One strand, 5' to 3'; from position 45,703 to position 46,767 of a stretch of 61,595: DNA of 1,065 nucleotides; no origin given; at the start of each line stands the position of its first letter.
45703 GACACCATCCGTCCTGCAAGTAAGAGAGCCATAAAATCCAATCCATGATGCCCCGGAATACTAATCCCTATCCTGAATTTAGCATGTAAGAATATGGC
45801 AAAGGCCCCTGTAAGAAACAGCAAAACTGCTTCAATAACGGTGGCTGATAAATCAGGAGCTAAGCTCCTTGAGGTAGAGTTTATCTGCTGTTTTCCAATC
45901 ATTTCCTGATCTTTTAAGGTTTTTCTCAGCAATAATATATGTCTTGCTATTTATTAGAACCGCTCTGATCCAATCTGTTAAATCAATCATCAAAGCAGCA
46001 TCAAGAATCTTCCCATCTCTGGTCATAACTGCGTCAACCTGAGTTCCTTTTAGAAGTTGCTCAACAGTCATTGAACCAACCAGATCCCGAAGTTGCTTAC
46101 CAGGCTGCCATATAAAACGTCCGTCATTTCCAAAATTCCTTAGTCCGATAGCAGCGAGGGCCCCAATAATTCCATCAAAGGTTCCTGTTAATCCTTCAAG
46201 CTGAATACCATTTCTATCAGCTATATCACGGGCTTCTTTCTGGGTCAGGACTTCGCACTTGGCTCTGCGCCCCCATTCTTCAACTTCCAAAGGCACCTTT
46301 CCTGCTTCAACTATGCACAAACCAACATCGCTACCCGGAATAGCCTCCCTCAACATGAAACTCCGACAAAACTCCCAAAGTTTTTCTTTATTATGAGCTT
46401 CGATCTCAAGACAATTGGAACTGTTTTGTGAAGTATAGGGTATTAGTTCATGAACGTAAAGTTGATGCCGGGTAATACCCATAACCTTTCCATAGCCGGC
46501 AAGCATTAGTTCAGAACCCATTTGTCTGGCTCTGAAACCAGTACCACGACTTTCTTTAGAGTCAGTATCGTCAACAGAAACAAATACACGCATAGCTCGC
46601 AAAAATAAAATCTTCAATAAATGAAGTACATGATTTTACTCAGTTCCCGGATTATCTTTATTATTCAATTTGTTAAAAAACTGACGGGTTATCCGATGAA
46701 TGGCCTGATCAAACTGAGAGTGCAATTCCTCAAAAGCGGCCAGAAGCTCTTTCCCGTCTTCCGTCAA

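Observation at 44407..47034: Candidate novel system: ModE-like regulator, stand-alone TiaS-kinase-domain-like protein, polytopic membrane protein and lipoprotein in one operon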

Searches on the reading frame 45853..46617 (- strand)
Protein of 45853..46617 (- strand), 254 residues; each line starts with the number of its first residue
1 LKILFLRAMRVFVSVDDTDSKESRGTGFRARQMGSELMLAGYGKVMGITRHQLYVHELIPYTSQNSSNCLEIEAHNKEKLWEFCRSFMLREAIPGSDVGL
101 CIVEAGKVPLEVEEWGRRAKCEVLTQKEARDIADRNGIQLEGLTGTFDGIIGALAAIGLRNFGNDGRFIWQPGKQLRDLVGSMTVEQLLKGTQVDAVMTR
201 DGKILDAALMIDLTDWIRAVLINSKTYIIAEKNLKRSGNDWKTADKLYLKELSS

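Call 3: search_protein_families(library=pfam, proteins=[window:45853-46617:-], max_evalue=0.1)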
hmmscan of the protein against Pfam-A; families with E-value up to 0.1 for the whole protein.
window:45853-46617:- (254 aa): 1 family
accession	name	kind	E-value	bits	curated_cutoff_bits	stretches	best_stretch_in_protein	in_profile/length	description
PF22641.2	TiaS_TCKD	-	0.00027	21.4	27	1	12-50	1-37/156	TiaS TCKD domain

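Call 4: search_protein_families(library=ncbifam, proteins=[window:45853-46617:-], max_evalue=0.1)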
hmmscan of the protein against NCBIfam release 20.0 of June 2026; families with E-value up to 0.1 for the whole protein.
window:45853-46617:- (254 aa): 2 families
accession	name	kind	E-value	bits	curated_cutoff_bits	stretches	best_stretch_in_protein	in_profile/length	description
TIGR03280.1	methan_mark_11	hypoth_equivalog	1e-13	51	255.8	1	6-161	130-284/292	methanogenesis marker protein 11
NF040849.1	tRNAmod_TiaS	equivalog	3.8e-06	25.7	600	1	9-159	1-152/422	tRNA(Ile2) 2-agmatinylcytidine synthetase TiaS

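Call 5: search_solved_structures(query=window:45853-46593:-, max_evalue=10, show_alignments=2)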
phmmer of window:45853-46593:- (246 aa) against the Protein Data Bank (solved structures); distinct sequences matched with E-value up to 10: 4.
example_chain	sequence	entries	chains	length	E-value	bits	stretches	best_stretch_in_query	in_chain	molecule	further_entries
3u02_A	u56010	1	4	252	0.017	17.8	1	4-151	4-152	Putative transcription-associated protein TFIIS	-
4rvz_Z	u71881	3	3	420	0.04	16.5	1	1-151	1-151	tRNA(Ile2) 2-agmatinylcytidine synthetase TiaS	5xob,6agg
3au7_A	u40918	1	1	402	0.04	16.5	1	1-151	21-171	Putative uncharacterized protein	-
3amt_A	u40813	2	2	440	0.045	16.3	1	1-151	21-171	Putative uncharacterized protein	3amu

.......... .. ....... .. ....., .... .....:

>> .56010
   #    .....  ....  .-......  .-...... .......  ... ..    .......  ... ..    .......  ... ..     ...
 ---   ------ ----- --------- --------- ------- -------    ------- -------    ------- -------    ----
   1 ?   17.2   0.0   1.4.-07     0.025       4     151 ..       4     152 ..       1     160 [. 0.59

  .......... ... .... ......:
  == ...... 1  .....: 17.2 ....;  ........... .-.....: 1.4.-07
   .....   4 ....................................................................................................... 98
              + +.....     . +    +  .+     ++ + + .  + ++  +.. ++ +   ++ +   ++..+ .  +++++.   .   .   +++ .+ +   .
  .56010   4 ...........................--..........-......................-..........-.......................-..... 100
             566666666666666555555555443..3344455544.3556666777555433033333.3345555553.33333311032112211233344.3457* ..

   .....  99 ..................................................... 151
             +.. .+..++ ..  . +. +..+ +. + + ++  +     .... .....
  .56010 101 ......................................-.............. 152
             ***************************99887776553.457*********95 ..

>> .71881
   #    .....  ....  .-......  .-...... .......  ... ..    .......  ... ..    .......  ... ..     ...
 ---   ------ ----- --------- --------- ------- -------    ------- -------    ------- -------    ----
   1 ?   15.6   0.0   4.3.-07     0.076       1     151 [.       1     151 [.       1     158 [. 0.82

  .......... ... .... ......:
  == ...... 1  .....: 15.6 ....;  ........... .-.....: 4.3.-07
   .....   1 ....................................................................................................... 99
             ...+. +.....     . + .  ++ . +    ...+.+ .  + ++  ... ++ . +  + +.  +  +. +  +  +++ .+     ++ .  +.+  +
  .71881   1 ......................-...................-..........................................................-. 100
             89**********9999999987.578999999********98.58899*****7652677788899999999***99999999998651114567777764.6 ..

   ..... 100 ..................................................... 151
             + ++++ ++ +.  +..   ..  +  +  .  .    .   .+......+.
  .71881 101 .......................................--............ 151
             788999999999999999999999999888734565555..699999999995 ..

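Call 6: find_homologous_proteins(query=window:45853-46593:-, max_evalue=0.001)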
Query window:45853-46593:- (246 aa): 3814 proteins with E <= 0.001 among 5765 candidates; the best 120 are listed.
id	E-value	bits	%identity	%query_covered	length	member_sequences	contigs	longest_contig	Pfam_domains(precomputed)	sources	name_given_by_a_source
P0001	2.3e-160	549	100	100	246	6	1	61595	-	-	-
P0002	2.6e-138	477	86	100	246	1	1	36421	-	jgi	-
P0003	2.2e-134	464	84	100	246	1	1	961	-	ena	-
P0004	6.9e-132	456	82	100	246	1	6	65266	PF22641.3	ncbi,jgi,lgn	jgi:hypothetical protein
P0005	1.7e-127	442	80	100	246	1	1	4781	-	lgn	-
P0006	6.1e-127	440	79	100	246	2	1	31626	-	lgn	-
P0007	2.5e-126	438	80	100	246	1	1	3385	-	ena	-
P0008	1.8e-119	415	74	100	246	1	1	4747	PF22641.3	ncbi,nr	ncbi:MAG: hypothetical protein J7L96_06655 [Bacteroidales bacterium]|nr:hypothetical protein [Bacter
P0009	6.3e-118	410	73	100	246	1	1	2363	-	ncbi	-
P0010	9.3e-116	403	72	100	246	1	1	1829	PF22641.3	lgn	-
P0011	7.7e-110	384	69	100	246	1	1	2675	PF22641.3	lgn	-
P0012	8.3e-105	367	66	100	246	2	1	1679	PF22641.3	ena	-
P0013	3.4e-103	362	69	93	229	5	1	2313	-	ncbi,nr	ncbi:MAG: ABC transporter substrate-binding protein, partial [Bacteroidetes bacterium]|nr:ABC transp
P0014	8.3e-103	361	64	100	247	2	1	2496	-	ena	-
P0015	1.2e-101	357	65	100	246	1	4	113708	-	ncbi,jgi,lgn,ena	-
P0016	1.6e-99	350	63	100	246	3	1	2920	PF22641.3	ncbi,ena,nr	ncbi:MAG: hypothetical protein J7L89_03735 [Bacteroidales bacterium]|nr:hypothetical protein [Bacter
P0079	2.5e-66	241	47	100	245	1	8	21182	-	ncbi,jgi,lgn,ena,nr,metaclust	ncbi:MAG TPA: hypothetical protein DDX39_00060 [Bacteroidales bacterium]|nr:MAG: hypothetical protei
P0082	3.2e-66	241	47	100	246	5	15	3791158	-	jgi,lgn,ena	jgi:hypothetical protein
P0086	6.4e-66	240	47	98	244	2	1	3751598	PF22641.3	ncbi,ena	-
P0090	1.2e-65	239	50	100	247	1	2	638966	-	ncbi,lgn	-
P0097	2.2e-65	238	50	100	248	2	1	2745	PF22641.3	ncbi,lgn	-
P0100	2.3e-65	238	47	98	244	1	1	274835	PF22641.3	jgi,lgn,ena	-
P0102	2.8e-65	238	47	98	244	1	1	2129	PF22641.3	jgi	-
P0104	3.6e-65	238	47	98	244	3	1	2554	PF22641.3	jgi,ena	-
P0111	5.6e-65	237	46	98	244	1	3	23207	PF22641.3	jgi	-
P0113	7.8e-65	237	46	98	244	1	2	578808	PF22641.3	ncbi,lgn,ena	-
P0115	1.0e-64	236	47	98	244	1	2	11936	PF22641.3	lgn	-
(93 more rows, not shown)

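Call 10: find_related_loci(query=A1, collection=genome_contigs, flank=6000)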
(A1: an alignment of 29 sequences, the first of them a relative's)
Query A1 (246 aa) in genome_contigs; peptide patterns used: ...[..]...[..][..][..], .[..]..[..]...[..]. (x = any residue, [..] = any of these).
599 stretches matched a pattern (row limit reached: there are more); 453 encode a relative of the query (tblastn E <= 1e-3); the best 80 are kept; 80 distinct loci.
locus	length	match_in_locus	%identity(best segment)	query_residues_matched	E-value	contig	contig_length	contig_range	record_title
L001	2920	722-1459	63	1-246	2e-109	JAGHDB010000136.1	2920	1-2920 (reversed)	MAG: Bacteroidales bacterium isolate AUK297 PB_MBMC_251_c_000000000235, whole genome shotgun sequence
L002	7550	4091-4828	63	1-246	6e-105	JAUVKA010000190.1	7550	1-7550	MAG: Bacteroidota bacterium isolate CSMAG_468 CSMAG_468_k127_1915345_length_7550_cov_11.9837, whole genome shotgun seque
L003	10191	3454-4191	61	1-246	4e-103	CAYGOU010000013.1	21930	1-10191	MAG TPA_asm: uncultured Porphyromonadaceae bacterium isolate ERP113451_co4_87 genome assembly, contig: NODE_1145_length_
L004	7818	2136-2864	60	4-246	4e-100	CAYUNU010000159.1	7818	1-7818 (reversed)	MAG TPA_asm: uncultured Porphyromonadaceae bacterium isolate binchicken_co42_430 genome assembly, contig: NODE_16761_len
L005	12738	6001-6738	48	1-246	1e-75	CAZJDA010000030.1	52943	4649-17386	MAG TPA_asm: uncultured Bacteroidales bacterium isolate SRP332253_co1_243 genome assembly, contig: NODE_679_length_52943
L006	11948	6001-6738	48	1-246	1e-72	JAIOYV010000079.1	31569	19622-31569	MAG: Bacteroidales bacterium isolate Tobar12.5m-G22 Tobar12-5m-C979, whole genome shotgun sequence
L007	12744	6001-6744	48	1-246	5e-71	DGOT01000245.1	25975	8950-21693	MAG TPA_asm: Bacteroidales bacterium UBA4459 UBA4459_contig_11400, whole genome shotgun sequence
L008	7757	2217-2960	49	1-246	7e-71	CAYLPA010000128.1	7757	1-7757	MAG TPA_asm: uncultured Saprospiraceae bacterium isolate SRP191223_co2_70 genome assembly, contig: NODE_9384_length_7757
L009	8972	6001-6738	45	1-246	2e-70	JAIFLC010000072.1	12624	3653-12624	MAG: Bacteroidetes bacterium isolate bin_153 scaffold_11429, whole genome shotgun sequence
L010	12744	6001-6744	48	1-246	7e-70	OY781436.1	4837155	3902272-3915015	MAG: Bacteroidales bacterium isolate 341beb75-fe78-4792-8f66-49c0517f62f9 genome assembly, chromosome: 1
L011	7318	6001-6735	48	1-245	6e-70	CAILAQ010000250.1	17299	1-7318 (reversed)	MAG: uncultured Bacteroidetes bacterium isolate Kiruna3_bin-0623 genome assembly, contig: bin-0623:250/955, whole genome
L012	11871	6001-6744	49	1-246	1e-69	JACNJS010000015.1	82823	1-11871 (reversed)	MAG: Bacteroidetes bacterium isolate NIOZ-UU40 NIOZ-UU_NODE_224_length_82823_cov_12.8941, whole genome shotgun sequence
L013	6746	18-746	47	1-246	3e-69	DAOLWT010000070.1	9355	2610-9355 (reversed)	MAG TPA_asm: Bacteroidales bacterium isolate AMR_MDS_4546 NODE_6912_length_9355_cov_5.404409, whole genome shotgun seque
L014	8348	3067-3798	47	1-245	4e-69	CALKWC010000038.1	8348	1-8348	MAG TPA_asm: uncultured Marinilabiliales bacterium isolate SRR5894287_bin.66_CONCOCT_v1.1_MAG genome assembly, contig: E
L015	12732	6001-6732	48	2-245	2e-68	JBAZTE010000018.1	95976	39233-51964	MAG: Bacteroidales bacterium isolate SO_2017_GW1_194 NODE_1459_length_95976_cov_2.691630_OW334_2017, whole genome shotgu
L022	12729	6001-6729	47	1-242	2e-66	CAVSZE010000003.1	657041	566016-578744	MAG: uncultured Gammaproteobacteria bacterium isolate MFD04716.bin.1.381 genome assembly, contig: contig_26001, whole ge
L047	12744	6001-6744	45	1-246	1e-62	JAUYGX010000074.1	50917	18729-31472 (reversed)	MAG: Bacteroidales bacterium isolate C24_maxbin.026 C24_k141_621655, whole genome shotgun sequence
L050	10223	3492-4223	45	1-246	3e-62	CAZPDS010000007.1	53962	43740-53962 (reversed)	MAG TPA_asm: uncultured Bacteroidales bacterium isolate SRP192927_co1_781 genome assembly, contig: NODE_773_length_53962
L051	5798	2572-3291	47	1-246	2e-62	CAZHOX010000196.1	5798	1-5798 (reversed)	MAG TPA_asm: uncultured Anaerolinea sp. isolate binchicken_co197_320 genome assembly, contig: NODE_28616_length_5798_cov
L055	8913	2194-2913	46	1-246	5e-62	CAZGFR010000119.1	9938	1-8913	MAG TPA_asm: uncultured Anaerolineaceae bacterium isolate binchicken_co284_37 genome assembly, contig: NODE_6503_length_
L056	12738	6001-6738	44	1-246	8e-62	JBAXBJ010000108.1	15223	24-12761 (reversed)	MAG: Bacteroidota bacterium isolate ELA164 MAG164_108, whole genome shotgun sequence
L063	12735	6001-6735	42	1-245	2e-61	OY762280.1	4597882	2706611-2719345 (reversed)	MAG: Bacteroidales bacterium isolate 20329f36-1aa7-4b1c-baf8-c582a14de254 genome assembly, chromosome: 1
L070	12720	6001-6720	44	1-246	1e-60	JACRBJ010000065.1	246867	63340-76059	MAG: Chloroflexi bacterium isolate NC_groundwater_1617_Pr3_B-0.1um_54_22 SR-2_scaffold_141_2951314, whole genome shotgun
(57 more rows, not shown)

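Call 20: predict_structure(alignment_id=A1)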
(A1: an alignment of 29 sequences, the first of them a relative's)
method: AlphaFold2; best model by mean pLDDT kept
length: 246 residues; sequences in the alignment: 29
mean_pLDDT: 90.9   pTM: 0.89
mean pLDDT of the five models: 90.9, 90.8, 90.6, 89.5, 89.3
residues with pLDDT >= 90: 175; 70-90: 60; 50-70: 11; < 50: 0
segments of 3 or more residues with pLDDT < 50: none
pLDDT, mean of each block of 10 residues (from residue 1): 93 70 94 95 91 83 97 97 86 97 97 95 98 93 96 94 84 92 93 94 87 94 81 88 77
secondary structure, 60 per line:
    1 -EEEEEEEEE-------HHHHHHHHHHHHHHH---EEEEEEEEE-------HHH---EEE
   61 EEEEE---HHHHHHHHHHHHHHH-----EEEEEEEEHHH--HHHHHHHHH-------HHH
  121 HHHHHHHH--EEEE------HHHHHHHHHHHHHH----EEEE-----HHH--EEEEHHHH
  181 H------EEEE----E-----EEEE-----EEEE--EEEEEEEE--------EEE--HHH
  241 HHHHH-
elements in order: E2-10 H18-32 E36-44 E58-65 H69-83 E89-96 H102-110 H118-128 E131-134 H141-154 E159-162 E173-176 H177-181 E188-191 E202-205 E211-214 E217-224 E233-235 H238-245

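Call 21: search_protein_representatives(alignment_id=A1)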
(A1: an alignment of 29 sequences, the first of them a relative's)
Query: 29 sequences, 246 profile positions. Proteins with E-value up to 0.001 (for the whole library): 1157; up to 1e-10: 783; up to 1e-30: 350. The best 150 are listed.
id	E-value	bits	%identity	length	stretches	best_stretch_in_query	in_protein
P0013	1.3e-101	355.3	-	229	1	1-228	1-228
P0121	5.0e-101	353.4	-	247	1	1-245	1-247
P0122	9.2e-100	349.2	-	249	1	2-246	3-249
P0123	4.0e-94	330.8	-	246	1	1-246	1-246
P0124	1.9e-93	328.6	-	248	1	2-245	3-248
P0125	2.2e-92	325.1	-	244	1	1-245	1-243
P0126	1.2e-90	319.4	-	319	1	1-244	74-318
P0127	4.7e-89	314.2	-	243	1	1-245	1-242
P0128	1.5e-87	309.3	-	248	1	2-246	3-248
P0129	5.3e-87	307.4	-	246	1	1-246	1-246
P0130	5.1e-85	300.9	-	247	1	3-246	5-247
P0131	1.5e-84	299.4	-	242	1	1-246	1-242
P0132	3.2e-82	291.8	-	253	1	2-246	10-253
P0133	3.5e-82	291.6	-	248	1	2-246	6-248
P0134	2.1e-80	285.8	-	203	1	2-194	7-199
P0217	3.4e-51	190.1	-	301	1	1-243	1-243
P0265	6.5e-46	172.9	-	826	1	1-244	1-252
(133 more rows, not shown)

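Call 24: search_protein_families(library=pfam, proteins=[L047:8236-10341:+, L056:10777-11622:+, L063:5199-5480:+, L051:4781-5479:+, L070:4316-5290:+, L022:1006-3891:+, L050:2491-3489:+, L055:1652-2149:+, L051:3828-4778:+, L070:7343-8845:+], max_evalue=0.01)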
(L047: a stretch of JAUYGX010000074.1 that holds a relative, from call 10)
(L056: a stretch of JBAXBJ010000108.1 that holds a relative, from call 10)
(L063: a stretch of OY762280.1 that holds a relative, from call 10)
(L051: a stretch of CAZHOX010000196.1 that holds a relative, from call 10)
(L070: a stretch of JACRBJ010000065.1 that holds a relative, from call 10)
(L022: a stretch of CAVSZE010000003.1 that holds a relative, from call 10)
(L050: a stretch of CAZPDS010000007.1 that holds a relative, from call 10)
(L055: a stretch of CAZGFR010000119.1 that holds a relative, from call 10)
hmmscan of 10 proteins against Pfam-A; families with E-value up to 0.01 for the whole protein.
L047:8236-10341:+ (701 aa): 2 families
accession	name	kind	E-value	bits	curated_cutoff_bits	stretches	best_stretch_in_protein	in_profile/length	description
PF00593.30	TonB_dep_Rec_b-barrel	-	1.1e-39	138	27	1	251-675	27-436/436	TonB dependent receptor-like, beta-barrel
PF07715.20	Plug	-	1.5e-28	99.9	23.9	1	55-163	2-107/107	TonB-dependent Receptor Plug Domain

L056:10777-11622:+ (281 aa): 1 family
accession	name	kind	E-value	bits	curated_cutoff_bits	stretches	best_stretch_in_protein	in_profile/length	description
PF18962.6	Por_Secre_tail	-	1.8e-08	35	27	1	213-278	2-72/75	Secretion system C-terminal sorting domain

L063:5199-5480:+ (93 aa): 2 families
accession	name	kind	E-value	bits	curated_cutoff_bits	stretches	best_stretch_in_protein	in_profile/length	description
PF06865.17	Ppnp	-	1.3e-33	115.6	25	1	3-92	2-92/92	Pyrimidine/purine nucleoside phosphorylase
PF07883.17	Cupin_2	-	0.0042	17.2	27.2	1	40-91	19-67/70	Cupin domain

L051:4781-5479:+ (232 aa): 1 family
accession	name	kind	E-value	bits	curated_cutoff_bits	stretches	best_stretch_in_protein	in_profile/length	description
PF00528.27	BPD_transp_1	-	9.5e-16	58.5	26.4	1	44-227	1-176/184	Binding-protein-dependent transport system inner membrane component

L070:4316-5290:+ (324 aa): 7 families
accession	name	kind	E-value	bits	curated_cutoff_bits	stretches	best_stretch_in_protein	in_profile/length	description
PF12727.12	PBP_like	-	1.1e-61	207.8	27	1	116-298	6-192/193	PBP superfamily domain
PF01022.26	HTH_5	-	1.3e-06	28.6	22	1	18-63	1-46/47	Bacterial regulatory protein, arsR family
PF12840.13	HTH_20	-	2.5e-06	27.8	27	1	16-64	1-50/51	Helix-turn-helix domain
PF13531.11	SBP_bac_11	-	6.7e-06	26.5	25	1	173-279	74-185/227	Bacterial extracellular solute-binding protein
PF12974.12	Phosphonate-bd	-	6.8e-06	26.1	27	1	182-266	87-169/242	ABC transporter, phosphonate, periplasmic substrate-binding protein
PF25212.1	HVO_A0114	-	0.00038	20.6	27.6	1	11-73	14-77/84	HVO_A0114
PF03466.25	LysR_substrate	-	0.0099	15.7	28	0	237-287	37-88/209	LysR substrate binding domain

L022:1006-3891:+ (961 aa): 3 families
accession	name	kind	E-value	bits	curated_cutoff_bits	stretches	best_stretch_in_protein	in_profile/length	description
PF00384.28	Molybdopterin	-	2e-40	139.4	24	1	125-578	1-352/353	Molybdopterin oxidoreductase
PF01568.27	Molydop_binding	-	2.7e-19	69.7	26.8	1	828-952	2-107/110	Molydopterin dinucleotide binding domain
PF04879.21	Molybdop_Fe4S4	-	2.7e-10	40.5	22.7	1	71-119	4-52/55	Molybdopterin oxidoreductase Fe4S4 domain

L050:2491-3489:+ (332 aa): 3 families
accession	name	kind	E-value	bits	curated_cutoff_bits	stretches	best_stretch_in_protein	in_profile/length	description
PF13531.11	SBP_bac_11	-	8.1e-36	124.3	25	1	42-302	3-225/227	Bacterial extracellular solute-binding protein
PF01547.30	SBP_bac_1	-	1.1e-13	52.3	26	1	51-292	9-303/307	Bacterial extracellular solute-binding protein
PF12849.12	PBP_like_2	-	0.0023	18.2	27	0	53-135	25-108/267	PBP superfamily domain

L055:1652-2149:+ (165 aa): 1 family
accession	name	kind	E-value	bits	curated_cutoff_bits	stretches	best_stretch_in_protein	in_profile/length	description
PF08139.17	LPAM_1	-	0.0067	17.3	20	1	3-21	1-18/18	Prokaryotic membrane lipoprotein lipid attachment site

L051:3828-4778:+ (316 aa): 2 families
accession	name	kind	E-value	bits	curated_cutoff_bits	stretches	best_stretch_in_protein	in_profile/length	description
PF12849.12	PBP_like_2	-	8.4e-47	160.6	27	1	56-281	2-265/267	PBP superfamily domain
PF13531.11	SBP_bac_11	-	6.6e-10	39.6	25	1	76-292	12-225/227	Bacterial extracellular solute-binding protein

L070:7343-8845:+ (500 aa): 1 family
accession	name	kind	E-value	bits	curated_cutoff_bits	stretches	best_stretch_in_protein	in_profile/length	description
PF00174.25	Oxidored_molyb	-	4e-16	59.5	24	2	415-472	63-125/169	Oxidoreductase molybdopterin binding domain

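Call 25: fold_search(model_id=the predicted structure, library=pdb)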
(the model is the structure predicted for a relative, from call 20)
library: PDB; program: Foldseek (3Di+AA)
matches with E <= 10: 993; with E <= 0.001: 9
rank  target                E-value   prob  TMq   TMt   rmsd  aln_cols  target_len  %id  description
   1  5xob                  8.2e-11  1.00  0.54  0.32   2.3       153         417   24  Crystal structure of apo TiaS (tRNAIle2 agmatidine synthetase) (released 2018-08-29)
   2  4rvz                  1.8e-10  1.00  0.54  0.33   2.3       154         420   25  Crystal structure of tRNA fluorescent labeling enzyme (released 2015-03-11)
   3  3amu_A                1.1e-09  1.00  0.53  0.33   2.3       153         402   24  Crystal structure of the TiaS-tRNA(Ile2)-AMPCPP-agmatine complex (released 2011-10-19)
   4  3amt_A                1.6e-09  1.00  0.53  0.32   2.4       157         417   25  Crystal structure of the TiaS-tRNA(Ile2)-ATP complex (released 2011-10-19)
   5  3u02_A                7.4e-08  1.00  0.45  0.46   3.9       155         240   22  Crystal Structure of the tRNA modifier TiaS from Pyrococcus furiosus, Northeast Structural Genomics Consortium Target  (released 2011-11-02)
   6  3au7                  2.8e-07  1.00  0.45  0.32   2.7       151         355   20  Crystal structure of the ZRD-deleted mutant of TiaS in complex with agmatine (released 2011-10-19)
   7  3u02_B                3.4e-07  1.00  0.44  0.45   4.0       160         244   22  Crystal Structure of the tRNA modifier TiaS from Pyrococcus furiosus, Northeast Structural Genomics Consortium Target  (released 2011-11-02)
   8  3u02_C                4.1e-07  1.00  0.40  0.43   8.5       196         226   17  Crystal Structure of the tRNA modifier TiaS from Pyrococcus furiosus, Northeast Structural Genomics Consortium Target  (released 2011-11-02)
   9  3u02_D                8.9e-07  1.00  0.41  0.44   4.2       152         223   24  Crystal Structure of the tRNA modifier TiaS from Pyrococcus furiosus, Northeast Structural Genomics Consortium Target  (released 2011-11-02)
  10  8k0h_B                2.7e-03  0.97  0.26  0.28  11.9       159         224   14  Structure of Cas5f-8f (released 2024-07-10)
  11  8k22_C                3.7e-03  0.94  0.27  0.27  12.8       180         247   10  ICP1 Csy-dsDNA-Cas1-Cas2/3 complex (half form) (released 2024-07-17)
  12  6i6e                  6.8e-03  0.99  0.26  0.56   5.1        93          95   13  Circular permutant of ribosomal protein S6, swap strand 1 , L10A mutant (released 2019-11-27)
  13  3ili                  9.2e-03  0.99  0.28  0.41   4.4       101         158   10  Crystal structure of E. coli HPPK(D95A) (released 2010-08-11)
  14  7kdo                  9.8e-03  1.00  0.26  0.39   3.5        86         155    7  Crystal structure of Escherichia coli HPPK in complex with bisubstrate inhibitor HP-73 (released 2020-12-02)
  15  7mpy_A                9.8e-03  0.91  0.31  0.20  11.7       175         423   14  Crystal structure of cytosolic HPPK-DHPS from A.thaliana (released 2021-12-08)
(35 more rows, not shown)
